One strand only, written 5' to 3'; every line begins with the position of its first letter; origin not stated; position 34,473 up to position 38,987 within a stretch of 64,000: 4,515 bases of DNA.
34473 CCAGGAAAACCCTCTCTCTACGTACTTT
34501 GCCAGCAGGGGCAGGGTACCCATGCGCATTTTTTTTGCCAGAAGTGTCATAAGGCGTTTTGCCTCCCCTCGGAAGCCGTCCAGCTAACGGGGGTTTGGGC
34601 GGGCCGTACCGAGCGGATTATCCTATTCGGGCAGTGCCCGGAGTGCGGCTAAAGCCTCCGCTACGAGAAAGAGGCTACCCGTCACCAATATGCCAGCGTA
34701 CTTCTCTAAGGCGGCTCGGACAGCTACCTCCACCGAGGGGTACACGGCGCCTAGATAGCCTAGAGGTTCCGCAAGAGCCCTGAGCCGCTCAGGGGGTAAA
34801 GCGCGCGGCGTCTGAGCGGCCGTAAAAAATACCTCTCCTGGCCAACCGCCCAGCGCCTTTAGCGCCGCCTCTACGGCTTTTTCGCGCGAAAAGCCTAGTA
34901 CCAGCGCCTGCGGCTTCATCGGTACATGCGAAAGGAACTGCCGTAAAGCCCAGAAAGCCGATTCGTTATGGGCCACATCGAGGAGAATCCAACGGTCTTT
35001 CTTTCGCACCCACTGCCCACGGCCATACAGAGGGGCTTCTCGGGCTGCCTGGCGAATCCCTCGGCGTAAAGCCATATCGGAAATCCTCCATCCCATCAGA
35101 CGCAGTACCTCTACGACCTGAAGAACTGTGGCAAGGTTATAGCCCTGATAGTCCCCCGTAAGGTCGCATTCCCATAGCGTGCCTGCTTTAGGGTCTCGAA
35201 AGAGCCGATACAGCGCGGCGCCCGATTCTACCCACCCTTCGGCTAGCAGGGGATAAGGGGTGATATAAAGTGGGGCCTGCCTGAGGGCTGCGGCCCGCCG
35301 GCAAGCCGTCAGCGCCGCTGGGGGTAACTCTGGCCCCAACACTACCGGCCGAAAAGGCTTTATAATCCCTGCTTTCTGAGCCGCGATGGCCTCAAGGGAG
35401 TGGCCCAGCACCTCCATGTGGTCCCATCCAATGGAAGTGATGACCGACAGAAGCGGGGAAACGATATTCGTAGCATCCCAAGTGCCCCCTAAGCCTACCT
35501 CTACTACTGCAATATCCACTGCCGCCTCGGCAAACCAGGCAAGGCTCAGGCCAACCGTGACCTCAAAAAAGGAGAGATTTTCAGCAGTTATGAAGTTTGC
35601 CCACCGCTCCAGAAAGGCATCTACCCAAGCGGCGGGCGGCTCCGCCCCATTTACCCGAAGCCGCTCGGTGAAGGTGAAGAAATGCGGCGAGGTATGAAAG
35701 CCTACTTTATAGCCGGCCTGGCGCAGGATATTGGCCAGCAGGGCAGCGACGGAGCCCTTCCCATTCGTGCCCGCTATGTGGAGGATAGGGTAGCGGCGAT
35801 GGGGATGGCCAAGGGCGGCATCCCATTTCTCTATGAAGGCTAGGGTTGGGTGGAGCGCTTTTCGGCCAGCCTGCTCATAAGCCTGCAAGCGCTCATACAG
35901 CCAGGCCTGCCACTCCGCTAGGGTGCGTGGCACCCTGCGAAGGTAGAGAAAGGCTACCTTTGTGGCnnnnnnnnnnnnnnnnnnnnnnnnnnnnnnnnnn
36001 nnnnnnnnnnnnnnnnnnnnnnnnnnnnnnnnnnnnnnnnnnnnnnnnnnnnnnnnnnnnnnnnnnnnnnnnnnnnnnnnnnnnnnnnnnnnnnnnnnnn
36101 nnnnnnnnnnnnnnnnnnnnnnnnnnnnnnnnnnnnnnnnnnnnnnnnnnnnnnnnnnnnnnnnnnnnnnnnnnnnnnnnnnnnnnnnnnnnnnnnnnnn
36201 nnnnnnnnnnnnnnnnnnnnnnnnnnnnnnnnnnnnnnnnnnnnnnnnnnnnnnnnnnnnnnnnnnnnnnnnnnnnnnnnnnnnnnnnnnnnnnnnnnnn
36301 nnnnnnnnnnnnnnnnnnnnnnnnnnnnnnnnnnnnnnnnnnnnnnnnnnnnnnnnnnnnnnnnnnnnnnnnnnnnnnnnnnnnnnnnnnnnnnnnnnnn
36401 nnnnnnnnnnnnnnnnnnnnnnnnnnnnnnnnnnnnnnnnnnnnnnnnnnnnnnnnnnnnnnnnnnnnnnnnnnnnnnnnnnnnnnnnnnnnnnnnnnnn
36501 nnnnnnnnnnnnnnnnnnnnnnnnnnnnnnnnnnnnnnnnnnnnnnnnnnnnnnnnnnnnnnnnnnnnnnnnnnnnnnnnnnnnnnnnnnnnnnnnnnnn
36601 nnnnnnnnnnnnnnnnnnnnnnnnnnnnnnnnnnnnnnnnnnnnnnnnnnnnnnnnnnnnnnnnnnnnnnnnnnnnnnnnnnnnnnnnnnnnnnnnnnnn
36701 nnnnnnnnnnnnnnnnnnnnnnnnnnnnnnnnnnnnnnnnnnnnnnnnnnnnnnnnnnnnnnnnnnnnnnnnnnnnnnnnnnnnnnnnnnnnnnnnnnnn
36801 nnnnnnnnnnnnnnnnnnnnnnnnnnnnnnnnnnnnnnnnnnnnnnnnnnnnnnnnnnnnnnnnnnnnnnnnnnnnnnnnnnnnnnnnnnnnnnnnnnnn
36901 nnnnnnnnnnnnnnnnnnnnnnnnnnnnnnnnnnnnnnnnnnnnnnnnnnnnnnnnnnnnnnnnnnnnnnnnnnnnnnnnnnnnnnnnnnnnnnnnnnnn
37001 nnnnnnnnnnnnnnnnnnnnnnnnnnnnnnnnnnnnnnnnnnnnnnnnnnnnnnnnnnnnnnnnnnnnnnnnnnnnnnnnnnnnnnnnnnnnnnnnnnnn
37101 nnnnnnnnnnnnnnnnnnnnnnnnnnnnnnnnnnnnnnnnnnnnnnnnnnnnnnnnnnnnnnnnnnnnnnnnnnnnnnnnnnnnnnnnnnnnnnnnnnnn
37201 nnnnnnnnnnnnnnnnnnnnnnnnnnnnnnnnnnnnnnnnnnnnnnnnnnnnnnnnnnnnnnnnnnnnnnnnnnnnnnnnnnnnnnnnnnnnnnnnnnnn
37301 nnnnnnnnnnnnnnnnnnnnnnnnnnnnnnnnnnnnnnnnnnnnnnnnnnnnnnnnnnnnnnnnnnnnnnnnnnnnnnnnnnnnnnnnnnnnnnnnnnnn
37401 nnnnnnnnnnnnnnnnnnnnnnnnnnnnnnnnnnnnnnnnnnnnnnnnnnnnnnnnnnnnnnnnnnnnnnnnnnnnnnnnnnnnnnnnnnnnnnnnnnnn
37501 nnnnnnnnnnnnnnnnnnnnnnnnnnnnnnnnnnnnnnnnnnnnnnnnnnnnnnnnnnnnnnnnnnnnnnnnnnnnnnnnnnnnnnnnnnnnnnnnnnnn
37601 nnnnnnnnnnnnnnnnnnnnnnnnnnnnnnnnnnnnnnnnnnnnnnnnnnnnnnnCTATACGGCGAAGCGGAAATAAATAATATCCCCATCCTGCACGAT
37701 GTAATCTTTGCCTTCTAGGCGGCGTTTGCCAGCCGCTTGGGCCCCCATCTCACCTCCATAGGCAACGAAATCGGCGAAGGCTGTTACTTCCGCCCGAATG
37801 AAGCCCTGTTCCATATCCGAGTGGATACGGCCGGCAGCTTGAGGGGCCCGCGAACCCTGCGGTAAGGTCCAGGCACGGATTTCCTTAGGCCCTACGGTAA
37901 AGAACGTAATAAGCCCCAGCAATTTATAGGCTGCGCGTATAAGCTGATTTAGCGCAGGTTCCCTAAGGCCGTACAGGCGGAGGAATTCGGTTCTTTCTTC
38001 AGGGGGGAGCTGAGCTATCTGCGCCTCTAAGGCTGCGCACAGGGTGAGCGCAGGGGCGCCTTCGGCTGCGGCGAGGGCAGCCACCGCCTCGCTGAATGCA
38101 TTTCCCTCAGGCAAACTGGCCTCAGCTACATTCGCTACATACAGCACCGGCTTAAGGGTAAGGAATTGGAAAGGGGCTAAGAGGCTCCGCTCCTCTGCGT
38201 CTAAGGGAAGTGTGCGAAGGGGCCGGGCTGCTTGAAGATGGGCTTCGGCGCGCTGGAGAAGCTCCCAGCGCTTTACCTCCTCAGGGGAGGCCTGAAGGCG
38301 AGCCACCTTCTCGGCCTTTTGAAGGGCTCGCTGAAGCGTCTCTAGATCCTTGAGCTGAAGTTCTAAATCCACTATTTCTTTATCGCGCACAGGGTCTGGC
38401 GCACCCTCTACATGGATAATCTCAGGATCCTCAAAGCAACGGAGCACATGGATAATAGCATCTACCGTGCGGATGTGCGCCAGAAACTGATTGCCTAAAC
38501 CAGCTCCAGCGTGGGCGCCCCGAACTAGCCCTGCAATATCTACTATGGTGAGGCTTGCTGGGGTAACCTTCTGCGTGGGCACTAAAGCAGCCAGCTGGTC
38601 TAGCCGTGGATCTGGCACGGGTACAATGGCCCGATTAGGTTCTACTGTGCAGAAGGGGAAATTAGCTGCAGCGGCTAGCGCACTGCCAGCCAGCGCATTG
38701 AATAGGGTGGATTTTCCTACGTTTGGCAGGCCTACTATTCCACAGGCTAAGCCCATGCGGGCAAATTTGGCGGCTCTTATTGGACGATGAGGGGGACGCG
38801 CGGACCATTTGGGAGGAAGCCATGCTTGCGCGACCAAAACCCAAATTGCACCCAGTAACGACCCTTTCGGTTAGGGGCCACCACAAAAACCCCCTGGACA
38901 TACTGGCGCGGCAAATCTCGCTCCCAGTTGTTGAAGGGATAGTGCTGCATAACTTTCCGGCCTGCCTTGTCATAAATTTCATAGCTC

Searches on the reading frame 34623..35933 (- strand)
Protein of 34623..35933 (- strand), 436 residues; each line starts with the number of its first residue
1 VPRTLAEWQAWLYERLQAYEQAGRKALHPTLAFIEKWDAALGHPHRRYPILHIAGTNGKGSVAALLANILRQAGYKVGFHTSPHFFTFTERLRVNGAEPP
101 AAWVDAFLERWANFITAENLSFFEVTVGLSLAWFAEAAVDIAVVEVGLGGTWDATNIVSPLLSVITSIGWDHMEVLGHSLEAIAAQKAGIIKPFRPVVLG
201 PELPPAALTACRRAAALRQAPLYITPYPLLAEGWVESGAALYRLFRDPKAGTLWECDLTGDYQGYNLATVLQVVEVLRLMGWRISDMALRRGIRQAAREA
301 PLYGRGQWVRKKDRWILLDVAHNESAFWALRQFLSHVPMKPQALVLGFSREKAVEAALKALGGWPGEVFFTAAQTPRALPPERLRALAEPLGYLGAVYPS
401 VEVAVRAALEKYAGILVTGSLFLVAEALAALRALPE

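Call 68: search_protein_families(library=pfam, proteins=[window:34623-35933:-], max_evalue=0.00001)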
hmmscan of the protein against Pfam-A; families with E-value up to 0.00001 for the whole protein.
window:34623-35933:- (436 aa): 2 families
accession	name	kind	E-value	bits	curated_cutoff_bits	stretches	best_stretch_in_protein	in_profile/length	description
PF08245.18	Mur_ligase_M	-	1e-10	42.4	24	1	53-195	1-114/200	Mur ligase middle domain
PF02875.26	Mur_ligase_C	-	4.9e-09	37.5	28.4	1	304-420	1-126/127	Mur ligase, glutamate ligase domain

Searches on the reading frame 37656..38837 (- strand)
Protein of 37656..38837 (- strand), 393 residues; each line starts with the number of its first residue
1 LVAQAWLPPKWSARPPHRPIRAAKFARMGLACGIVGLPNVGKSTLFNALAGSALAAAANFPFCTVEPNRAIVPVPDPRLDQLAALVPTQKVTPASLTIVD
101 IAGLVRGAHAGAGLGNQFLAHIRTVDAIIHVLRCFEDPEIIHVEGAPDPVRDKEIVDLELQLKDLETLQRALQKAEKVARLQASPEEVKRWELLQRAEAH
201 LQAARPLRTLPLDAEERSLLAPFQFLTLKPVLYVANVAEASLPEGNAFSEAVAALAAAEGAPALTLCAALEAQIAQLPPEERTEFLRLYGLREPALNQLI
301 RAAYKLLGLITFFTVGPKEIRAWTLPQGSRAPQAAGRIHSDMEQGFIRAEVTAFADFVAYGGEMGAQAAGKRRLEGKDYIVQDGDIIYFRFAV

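Call 33: search_protein_families(library=pfam, proteins=[window:37656-38837:-], max_evalue=0.01)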
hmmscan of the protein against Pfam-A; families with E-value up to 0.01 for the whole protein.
window:37656-38837:- (393 aa): 4 families
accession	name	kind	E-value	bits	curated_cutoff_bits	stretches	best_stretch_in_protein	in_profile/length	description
PF06071.19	YchF-GTPase_C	-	4.2e-37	126.6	27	1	309-391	1-83/84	Protein of unknown function (DUF933)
PF01926.29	MMR_HSR1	-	1.6e-20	73.8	21.9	1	32-135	2-85/113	50S ribosome-binding GTPase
PF02421.24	FeoB_N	-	7.1e-07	29.3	27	1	33-71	4-41/156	Ferrous iron transport protein B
PF00350.29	Dynamin_N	-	0.0045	17.5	27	0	34-55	3-24/168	Dynamin family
